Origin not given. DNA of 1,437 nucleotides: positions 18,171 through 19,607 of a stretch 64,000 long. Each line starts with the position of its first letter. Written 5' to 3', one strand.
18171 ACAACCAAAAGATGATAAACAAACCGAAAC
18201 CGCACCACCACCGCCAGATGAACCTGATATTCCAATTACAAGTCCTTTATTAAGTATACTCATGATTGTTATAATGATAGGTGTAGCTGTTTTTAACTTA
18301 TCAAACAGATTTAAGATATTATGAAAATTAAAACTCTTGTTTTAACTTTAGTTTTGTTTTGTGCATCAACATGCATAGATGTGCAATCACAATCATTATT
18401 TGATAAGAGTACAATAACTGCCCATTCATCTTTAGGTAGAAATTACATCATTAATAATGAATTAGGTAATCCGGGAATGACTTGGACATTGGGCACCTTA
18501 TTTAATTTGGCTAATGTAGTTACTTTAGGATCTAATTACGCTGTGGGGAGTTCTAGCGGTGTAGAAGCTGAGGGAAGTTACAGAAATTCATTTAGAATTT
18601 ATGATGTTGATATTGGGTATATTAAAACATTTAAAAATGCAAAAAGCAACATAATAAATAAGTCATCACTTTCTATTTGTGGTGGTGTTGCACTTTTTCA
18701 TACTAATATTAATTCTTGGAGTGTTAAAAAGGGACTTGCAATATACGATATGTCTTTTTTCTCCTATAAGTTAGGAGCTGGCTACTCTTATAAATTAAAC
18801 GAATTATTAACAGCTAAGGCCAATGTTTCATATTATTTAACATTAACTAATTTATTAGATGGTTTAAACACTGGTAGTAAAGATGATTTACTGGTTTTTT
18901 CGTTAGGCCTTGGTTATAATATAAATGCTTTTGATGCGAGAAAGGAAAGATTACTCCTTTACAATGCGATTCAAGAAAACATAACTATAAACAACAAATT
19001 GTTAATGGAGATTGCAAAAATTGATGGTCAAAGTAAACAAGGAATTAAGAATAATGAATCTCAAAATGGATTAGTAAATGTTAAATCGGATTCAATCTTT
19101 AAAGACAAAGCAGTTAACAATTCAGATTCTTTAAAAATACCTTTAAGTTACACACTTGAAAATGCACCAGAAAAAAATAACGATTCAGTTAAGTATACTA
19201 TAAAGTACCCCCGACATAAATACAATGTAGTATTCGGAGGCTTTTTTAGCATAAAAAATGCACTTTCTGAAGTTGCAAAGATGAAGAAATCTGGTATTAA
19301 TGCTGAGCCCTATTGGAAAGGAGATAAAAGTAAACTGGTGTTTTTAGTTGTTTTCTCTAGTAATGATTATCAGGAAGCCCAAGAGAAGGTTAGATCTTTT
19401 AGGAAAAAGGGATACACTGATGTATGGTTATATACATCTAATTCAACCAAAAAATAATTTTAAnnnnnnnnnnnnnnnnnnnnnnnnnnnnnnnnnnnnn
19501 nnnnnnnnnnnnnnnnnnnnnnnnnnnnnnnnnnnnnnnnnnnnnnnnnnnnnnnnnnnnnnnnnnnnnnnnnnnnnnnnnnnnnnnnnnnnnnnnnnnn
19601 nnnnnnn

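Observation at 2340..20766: Candidate novel surface-protein system: atypical regulator, giant T9SS cargo, tail-anchored protein, OMP-SPOR fusion and minimal histidine kinase in one locus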

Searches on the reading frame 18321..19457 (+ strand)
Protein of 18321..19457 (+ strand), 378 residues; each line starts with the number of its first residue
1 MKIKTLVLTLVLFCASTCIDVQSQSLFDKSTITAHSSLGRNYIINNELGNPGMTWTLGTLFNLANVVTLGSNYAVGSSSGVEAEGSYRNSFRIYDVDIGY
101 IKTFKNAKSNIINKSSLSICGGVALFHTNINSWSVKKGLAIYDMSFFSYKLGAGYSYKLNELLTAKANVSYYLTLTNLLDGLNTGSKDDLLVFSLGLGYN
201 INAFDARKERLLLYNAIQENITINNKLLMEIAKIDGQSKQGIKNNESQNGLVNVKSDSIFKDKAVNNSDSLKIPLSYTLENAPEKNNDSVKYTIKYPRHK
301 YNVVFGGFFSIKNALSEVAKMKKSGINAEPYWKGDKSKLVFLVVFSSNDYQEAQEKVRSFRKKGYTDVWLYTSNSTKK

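Call 4: search_protein_families(library=pfam, proteins=[window:18321-19457:+], max_evalue=0.1)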
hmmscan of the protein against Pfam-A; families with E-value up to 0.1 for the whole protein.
window:18321-19457:+ (378 aa): 3 families
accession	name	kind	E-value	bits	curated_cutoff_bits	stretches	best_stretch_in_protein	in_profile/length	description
PF13505.12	OMP_b-brl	-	0.002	18.7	28.7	1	64-200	43-174/175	Outer membrane protein beta-barrel domain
PF04832.17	SOUL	-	0.073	13.5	27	0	270-325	83-138/173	SOUL heme-binding protein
PF05036.18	SPOR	-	0.096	13.5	21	0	300-367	4-71/76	SPOR domain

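Call 6: search_protein_families(library=ncbifam, proteins=[window:18321-19457:+], max_evalue=0.1)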
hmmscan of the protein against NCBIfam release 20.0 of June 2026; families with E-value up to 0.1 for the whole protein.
window:18321-19457:+ (378 aa): 0 families

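Call 8: find_homologous_proteins(query=window:18321-19457:+)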
Query window:18321-19457:+ (378 aa): 5 proteins with E <= 0.001 among 6138 candidates.
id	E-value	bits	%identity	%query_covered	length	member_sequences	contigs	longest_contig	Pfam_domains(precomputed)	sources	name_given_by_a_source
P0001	6.0e-224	761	93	100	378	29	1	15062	-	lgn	-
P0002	3.2e-146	505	80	81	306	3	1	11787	-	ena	-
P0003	1.4e-119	418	56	100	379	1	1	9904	-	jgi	-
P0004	6.4e-88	313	44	100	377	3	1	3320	-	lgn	-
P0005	6.1e-87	310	48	89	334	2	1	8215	-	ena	-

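Call 9: find_encoding_contigs(protein=window:18321-19457:+, flank=10000, max_places=6)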
Protein window:18321-19457:+ (378 aa): 2 contigs read that carry it; 1 place shown.
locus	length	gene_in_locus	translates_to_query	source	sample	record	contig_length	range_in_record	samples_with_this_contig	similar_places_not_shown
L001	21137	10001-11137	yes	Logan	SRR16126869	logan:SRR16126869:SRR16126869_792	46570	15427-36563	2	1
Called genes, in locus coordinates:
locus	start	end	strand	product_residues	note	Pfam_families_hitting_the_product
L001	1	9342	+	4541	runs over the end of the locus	PF09206:ArabFuran-catal, PF10162:G8 (faint), PF09206:ArabFuran-catal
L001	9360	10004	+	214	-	-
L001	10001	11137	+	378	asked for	-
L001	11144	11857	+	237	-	PF00512:HisKA, PF02518:HATPase_c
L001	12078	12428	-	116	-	-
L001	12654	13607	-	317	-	PF02779:Transket_pyr, PF02780:Transketolase_C, PF22613:Transketolase_C_1 (weak)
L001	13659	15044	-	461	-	PF00092:VWA, PF13519:VWA_2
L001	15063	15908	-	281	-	PF00456:Transketolase_N, PF13292:DXP_synthase_N, PF00676:E1_dh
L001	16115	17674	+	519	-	PF28550:DUF8436, PF00890:FAD_binding_2 (faint), PF01134:GIDA (faint), PF01266:DAO (faint), PF01946:Thi4 (faint), PF03486:HI0933_like, PF07992:Pyr_redox_2 (weak), PF21688:FAD-depend_C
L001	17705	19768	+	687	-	PF04231:Endonuclease_1, PF18962:Por_Secre_tail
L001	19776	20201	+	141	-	PF01641:SelR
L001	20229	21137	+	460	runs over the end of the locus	PF00375:SDF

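Call 10: find_encoding_contigs(protein=P0003, flank=10000, max_places=4)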
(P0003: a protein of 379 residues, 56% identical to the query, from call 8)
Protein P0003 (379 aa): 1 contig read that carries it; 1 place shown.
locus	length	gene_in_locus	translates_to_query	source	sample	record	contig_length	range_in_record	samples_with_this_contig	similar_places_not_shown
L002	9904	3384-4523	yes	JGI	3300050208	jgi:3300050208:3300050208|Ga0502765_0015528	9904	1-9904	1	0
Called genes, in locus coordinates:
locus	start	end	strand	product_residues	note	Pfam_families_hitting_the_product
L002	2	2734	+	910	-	?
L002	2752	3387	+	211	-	-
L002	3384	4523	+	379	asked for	-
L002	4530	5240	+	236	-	PF00512:HisKA, PF02518:HATPase_c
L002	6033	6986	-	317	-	PF02779:Transket_pyr, PF02780:Transketolase_C, PF22613:Transketolase_C_1 (weak)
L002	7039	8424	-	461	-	PF00092:VWA, PF13519:VWA_2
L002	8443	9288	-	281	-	PF00456:Transketolase_N, PF13292:DXP_synthase_N, PF00676:E1_dh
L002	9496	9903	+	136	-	?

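Call 11: find_encoding_contigs(protein=P0005, flank=10000, max_places=4)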
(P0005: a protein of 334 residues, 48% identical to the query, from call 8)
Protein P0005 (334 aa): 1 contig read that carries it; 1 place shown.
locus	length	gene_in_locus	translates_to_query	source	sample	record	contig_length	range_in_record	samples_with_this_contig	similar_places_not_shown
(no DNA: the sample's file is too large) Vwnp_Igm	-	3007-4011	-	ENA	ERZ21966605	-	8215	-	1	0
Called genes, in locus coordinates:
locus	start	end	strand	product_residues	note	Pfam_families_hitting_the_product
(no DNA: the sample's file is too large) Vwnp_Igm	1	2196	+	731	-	?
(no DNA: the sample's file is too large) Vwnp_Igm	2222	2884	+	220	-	-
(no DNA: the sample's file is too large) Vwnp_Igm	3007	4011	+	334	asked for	-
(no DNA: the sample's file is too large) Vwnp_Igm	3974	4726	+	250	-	PF00512:HisKA, PF02518:HATPase_c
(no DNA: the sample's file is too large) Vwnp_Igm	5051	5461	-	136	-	PF06713:bPH_4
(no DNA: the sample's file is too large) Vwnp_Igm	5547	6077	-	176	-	PF04264:YceI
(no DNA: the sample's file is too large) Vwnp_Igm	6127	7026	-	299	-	PF19089:DUF5777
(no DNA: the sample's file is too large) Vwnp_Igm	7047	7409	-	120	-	PF13442:Cytochrome_CBB3 (weak)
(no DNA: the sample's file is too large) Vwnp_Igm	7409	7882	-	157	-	-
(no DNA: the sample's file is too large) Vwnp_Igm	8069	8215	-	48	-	?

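Call 12: find_encoding_contigs(protein=P0004, flank=10000, max_places=4)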
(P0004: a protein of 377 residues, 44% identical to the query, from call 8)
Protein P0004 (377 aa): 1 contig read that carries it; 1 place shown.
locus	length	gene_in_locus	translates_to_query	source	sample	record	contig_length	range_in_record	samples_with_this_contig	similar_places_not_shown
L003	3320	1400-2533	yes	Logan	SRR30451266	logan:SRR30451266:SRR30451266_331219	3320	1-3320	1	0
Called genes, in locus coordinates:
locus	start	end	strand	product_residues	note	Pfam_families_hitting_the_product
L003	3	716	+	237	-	?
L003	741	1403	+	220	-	-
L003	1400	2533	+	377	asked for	-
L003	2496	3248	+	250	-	PF00512:HisKA, PF02518:HATPase_c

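Call 16: find_related_loci(query=A1, collection=genome_contigs, flank=10000)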
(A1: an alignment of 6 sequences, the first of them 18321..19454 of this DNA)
Query A1 (378 aa) in genome_contigs; peptide patterns used: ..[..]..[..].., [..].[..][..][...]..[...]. (x = any residue, [..] = any of these).
52 stretches matched a pattern; 2 encode a relative of the query (tblastn E <= 1e-3); 2 distinct loci.
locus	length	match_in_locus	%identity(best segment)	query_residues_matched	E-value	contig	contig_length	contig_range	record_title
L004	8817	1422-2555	93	1-378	0e+0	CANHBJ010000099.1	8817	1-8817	MAG: Bacteroidetes bacterium isolate RE-16jun15-135 genome assembly, contig: RE-16jun15-C8034, whole genome shotgun sequ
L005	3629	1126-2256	81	1-376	0e+0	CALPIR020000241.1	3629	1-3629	MAG: Chitinophaga pinensis isolate HRS-ES8-bin-125 genome assembly, contig: HRS-ES8-C19919, whole genome shotgun sequenc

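Call 24: predict_structure(alignment_id=A1)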
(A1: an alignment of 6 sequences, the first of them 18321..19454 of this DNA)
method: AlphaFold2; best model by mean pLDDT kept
length: 378 residues; sequences in the alignment: 6
mean_pLDDT: 59.4   pTM: 0.44
mean pLDDT of the five models: 59.4, 54.8, 53.6, 51.1, 47.2
residues with pLDDT >= 90: 7; 70-90: 127; 50-70: 117; < 50: 127
segments of 3 or more residues with pLDDT < 50: 1-26, 136-138, 183-185, 203-224, 226-228, 238-292, 333-338, 375-378
pLDDT, mean of each block of 10 residues (from residue 1): 38 34 50 79 67 76 73 76 65 79 67 79 72 52 71 87 85 68 59 83 48 46 47 48 39 27 28 25 29 51 66 72 69 49 61 75 67 49
secondary structure, 60 per line:
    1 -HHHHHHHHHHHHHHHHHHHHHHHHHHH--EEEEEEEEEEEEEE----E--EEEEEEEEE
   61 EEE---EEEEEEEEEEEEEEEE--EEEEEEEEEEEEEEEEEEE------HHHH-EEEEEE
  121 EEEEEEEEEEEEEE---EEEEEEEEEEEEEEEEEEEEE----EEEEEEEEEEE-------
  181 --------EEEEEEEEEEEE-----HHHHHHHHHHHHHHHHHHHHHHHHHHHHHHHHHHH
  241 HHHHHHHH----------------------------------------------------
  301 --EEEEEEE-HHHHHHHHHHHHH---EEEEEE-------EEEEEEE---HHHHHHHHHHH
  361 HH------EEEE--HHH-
elements in order: H2-28 E31-44 E52-63 E67-82 E85-103 H110-113 E115-134 E138-158 E163-173 E189-200 H206-248 E303-309 H311-323 E327-332 E340-346 H350-362 E369-372

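Call 29: fold_search(model_id=the predicted structure, library=pdb)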
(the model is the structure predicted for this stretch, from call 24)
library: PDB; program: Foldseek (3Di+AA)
matches with E <= 10: 1300; with E <= 0.001: 68
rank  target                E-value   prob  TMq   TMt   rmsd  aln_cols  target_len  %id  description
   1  9a2m_MODEL_1_A        7.3e-11  1.00  0.35  0.38  27.6       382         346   12  Model of E. coli OmpA by in-cell photo-crosslinking MS and deep learning (released 2023-02-24)
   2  9fzd_A                1.1e-10  1.00  0.39  0.79   3.6       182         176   10  Structure of OmpA-long in complex with nanobody Nb39 (released 2024-07-17)
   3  9fzc_A                5.6e-10  1.00  0.37  0.77   4.1       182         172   12  Structure of OmpA-short in complex with nanobody Nb01 (released 2024-07-17)
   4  3qrc_A                8.3e-09  1.00  0.29  0.62   5.7       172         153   17  The crystal structure of Ail, the attachment invasion locus protein of Yersinia pestis, in complex with the heparin an (released 2011-11-23)
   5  3qrc_B                8.3e-09  1.00  0.29  0.61   5.8       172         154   17  The crystal structure of Ail, the attachment invasion locus protein of Yersinia pestis, in complex with the heparin an (released 2011-11-23)
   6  1bxw                  3.4e-08  1.00  0.33  0.66   5.1       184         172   14  OUTER MEMBRANE PROTEIN A (OMPA) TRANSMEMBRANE DOMAIN (released 1998-10-14)
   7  1p4t                  8.3e-08  1.00  0.31  0.67   4.1       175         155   13  Crystal structure of Neisserial surface protein A (NspA) (released 2003-07-22)
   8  1qj9                  1.2e-07  1.00  0.32  0.72   4.5       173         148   13  CRYSTAL STRUCTURE OF THE OUTER MEMBRANE PROTEIN OMPX FROM ESCHERICHIA COLI (released 1999-10-06)
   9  3qra                  1.4e-07  1.00  0.28  0.59   5.7       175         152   15  The crystal structure of Ail, the attachment invasion locus protein of Yersinia pestis (released 2011-11-23)
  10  4rlc                  2.2e-06  1.00  0.28  0.66   4.8       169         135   15  Crystal structure of the N-terminal beta-barrel domain of Pseudomonas aeruginosa OprF (released 2015-04-22)
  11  2n2l_MODEL_1_A        2.9e-06  1.00  0.29  0.61   6.2       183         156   14  NMR structure of yersinia pestis ail (attachment invasion locus) in decylphosphocholine micelles calculated wi (released 2015-07-22)
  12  9nh2_A                5.4e-06  1.00  0.34  0.52   6.1       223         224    8  In situ cryo-EM structure of porin III of the Legionella Dot/Icm T4SS machine (released 2025-09-17)
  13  1qjp                  7.1e-06  1.00  0.30  0.76   4.1       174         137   10  HIGH RESOLUTION STRUCTURE OF THE OUTER MEMBRANE PROTEIN A (OMPA) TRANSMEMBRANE DOMAIN (released 2000-06-30)
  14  2m06_MODEL_1_A        8.0e-06  1.00  0.29  0.65   5.6       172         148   14  NMR structure of OmpX in phopspholipid nanodiscs (released 2012-12-12)
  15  1uyn                  1.2e-05  1.00  0.24  0.30  20.5       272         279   12  Translocator domain of autotransporter NalP from Neisseria meningitidis (released 2004-03-18)
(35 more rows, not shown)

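Call 42: search_protein_representatives(alignment_id=A1)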
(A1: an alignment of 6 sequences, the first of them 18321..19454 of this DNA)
Query: 6 sequences, 378 profile positions. Proteins with E-value up to 0.001 (for the whole library): 35; up to 1e-10: 11; up to 1e-30: 3. The best 35 are listed.
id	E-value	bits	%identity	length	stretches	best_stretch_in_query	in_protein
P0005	4.8e-171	585.5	-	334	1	43-378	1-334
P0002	1.7e-150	517.9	-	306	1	1-305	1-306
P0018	7.5e-40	153.7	-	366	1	2-372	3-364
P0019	1.0e-29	120.4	-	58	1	321-378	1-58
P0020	1.1e-29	120.3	-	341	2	27-210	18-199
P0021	5.3e-24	101.6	-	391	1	9-372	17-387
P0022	1.9e-23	99.8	-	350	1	23-375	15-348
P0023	1.5e-20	90.3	-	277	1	122-373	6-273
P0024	2.0e-16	76.7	-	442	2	8-264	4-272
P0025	6.1e-14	68.5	-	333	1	57-363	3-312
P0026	6.5e-12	61.8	-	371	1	56-377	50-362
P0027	3.2e-10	56.2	-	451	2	1-286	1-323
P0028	8.3e-09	51.6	-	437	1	127-376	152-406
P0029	7.0e-08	48.5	-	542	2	73-225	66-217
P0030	6.5e-07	45.3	-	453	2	36-261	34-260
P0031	7.1e-07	45.2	-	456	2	294-374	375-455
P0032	8.4e-07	45.0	-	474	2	294-372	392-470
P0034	2.0e-06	43.8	-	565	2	295-371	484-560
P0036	3.5e-06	42.9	-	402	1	130-371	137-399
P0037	4.5e-06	42.6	-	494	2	56-210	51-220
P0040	1.9e-05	40.5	-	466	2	62-287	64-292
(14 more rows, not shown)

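Call 43: find_encoding_contigs(protein=P0018, flank=10000, max_places=3)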
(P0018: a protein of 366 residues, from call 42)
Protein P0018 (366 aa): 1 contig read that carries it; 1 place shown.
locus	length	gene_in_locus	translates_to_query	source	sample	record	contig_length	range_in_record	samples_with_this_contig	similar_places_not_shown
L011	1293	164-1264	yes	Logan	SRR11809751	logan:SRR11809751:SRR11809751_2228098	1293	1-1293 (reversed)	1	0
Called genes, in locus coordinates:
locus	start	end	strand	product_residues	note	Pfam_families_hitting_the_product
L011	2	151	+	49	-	?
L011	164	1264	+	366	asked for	-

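Call 44: find_encoding_contigs(protein=P0021, flank=10000, max_places=3)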
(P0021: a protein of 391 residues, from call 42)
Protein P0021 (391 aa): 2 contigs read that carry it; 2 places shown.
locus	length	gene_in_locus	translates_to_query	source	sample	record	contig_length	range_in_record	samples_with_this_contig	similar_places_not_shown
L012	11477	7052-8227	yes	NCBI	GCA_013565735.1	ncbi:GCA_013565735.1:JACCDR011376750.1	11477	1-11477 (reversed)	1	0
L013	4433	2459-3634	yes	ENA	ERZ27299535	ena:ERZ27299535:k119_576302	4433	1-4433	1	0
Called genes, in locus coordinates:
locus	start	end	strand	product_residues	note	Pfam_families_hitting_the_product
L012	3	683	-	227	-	?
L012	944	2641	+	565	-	PF03781:FGE-sulfatase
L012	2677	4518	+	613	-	-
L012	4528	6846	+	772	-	PF18962:Por_Secre_tail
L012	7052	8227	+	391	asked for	-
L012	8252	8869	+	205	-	-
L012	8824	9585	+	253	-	PF00512:HisKA, PF02518:HATPase_c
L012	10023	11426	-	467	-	PF02878:PGM_PMM_I, PF02879:PGM_PMM_II, PF02880:PGM_PMM_III, PF00408:PGM_PMM_IV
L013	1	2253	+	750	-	?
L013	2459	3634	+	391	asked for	-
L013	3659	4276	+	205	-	-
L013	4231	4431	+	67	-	?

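Call 48: find_encoding_contigs(protein=P0022, flank=10000, max_places=3)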
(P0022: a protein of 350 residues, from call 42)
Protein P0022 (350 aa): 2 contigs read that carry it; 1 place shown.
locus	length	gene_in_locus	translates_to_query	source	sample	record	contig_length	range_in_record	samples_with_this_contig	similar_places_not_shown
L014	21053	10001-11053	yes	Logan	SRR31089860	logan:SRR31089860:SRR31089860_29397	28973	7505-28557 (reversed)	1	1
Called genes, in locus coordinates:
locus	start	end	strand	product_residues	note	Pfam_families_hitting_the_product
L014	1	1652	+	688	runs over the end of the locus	?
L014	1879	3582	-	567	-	PF05935:Arylsulfotrans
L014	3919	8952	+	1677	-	PF18962:Por_Secre_tail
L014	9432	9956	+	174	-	-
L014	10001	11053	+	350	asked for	-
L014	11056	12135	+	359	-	PF00072:Response_reg, PF00512:HisKA, PF02518:HATPase_c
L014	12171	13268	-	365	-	PF01926:MMR_HSR1, PF02421:FeoB_N, PF06071:YchF-GTPase_C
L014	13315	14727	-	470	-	PF02878:PGM_PMM_I, PF02879:PGM_PMM_II, PF02880:PGM_PMM_III, PF00408:PGM_PMM_IV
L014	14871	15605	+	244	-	PF03291:mRNA_G-N7_MeTrfase (faint), PF13489:Methyltransf_23, PF03848:TehB, PF13649:Methyltransf_25, PF13847:Methyltransf_31, PF08241:Methyltransf_11, PF08242:Methyltransf_12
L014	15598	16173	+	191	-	PF14378:PAP2_3 (weak), PF01569:PAP2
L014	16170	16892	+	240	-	PF02535:Zip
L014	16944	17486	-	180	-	PF04264:YceI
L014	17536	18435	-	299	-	PF19089:DUF5777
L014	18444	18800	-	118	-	-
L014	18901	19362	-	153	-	-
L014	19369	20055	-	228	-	PF13442:Cytochrome_CBB3 (faint), PF07635:PSCyt1 (faint)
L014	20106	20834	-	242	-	PF00005:ABC_tran, PF13304:AAA_21 (faint)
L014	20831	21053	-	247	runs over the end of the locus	PF02405:MlaE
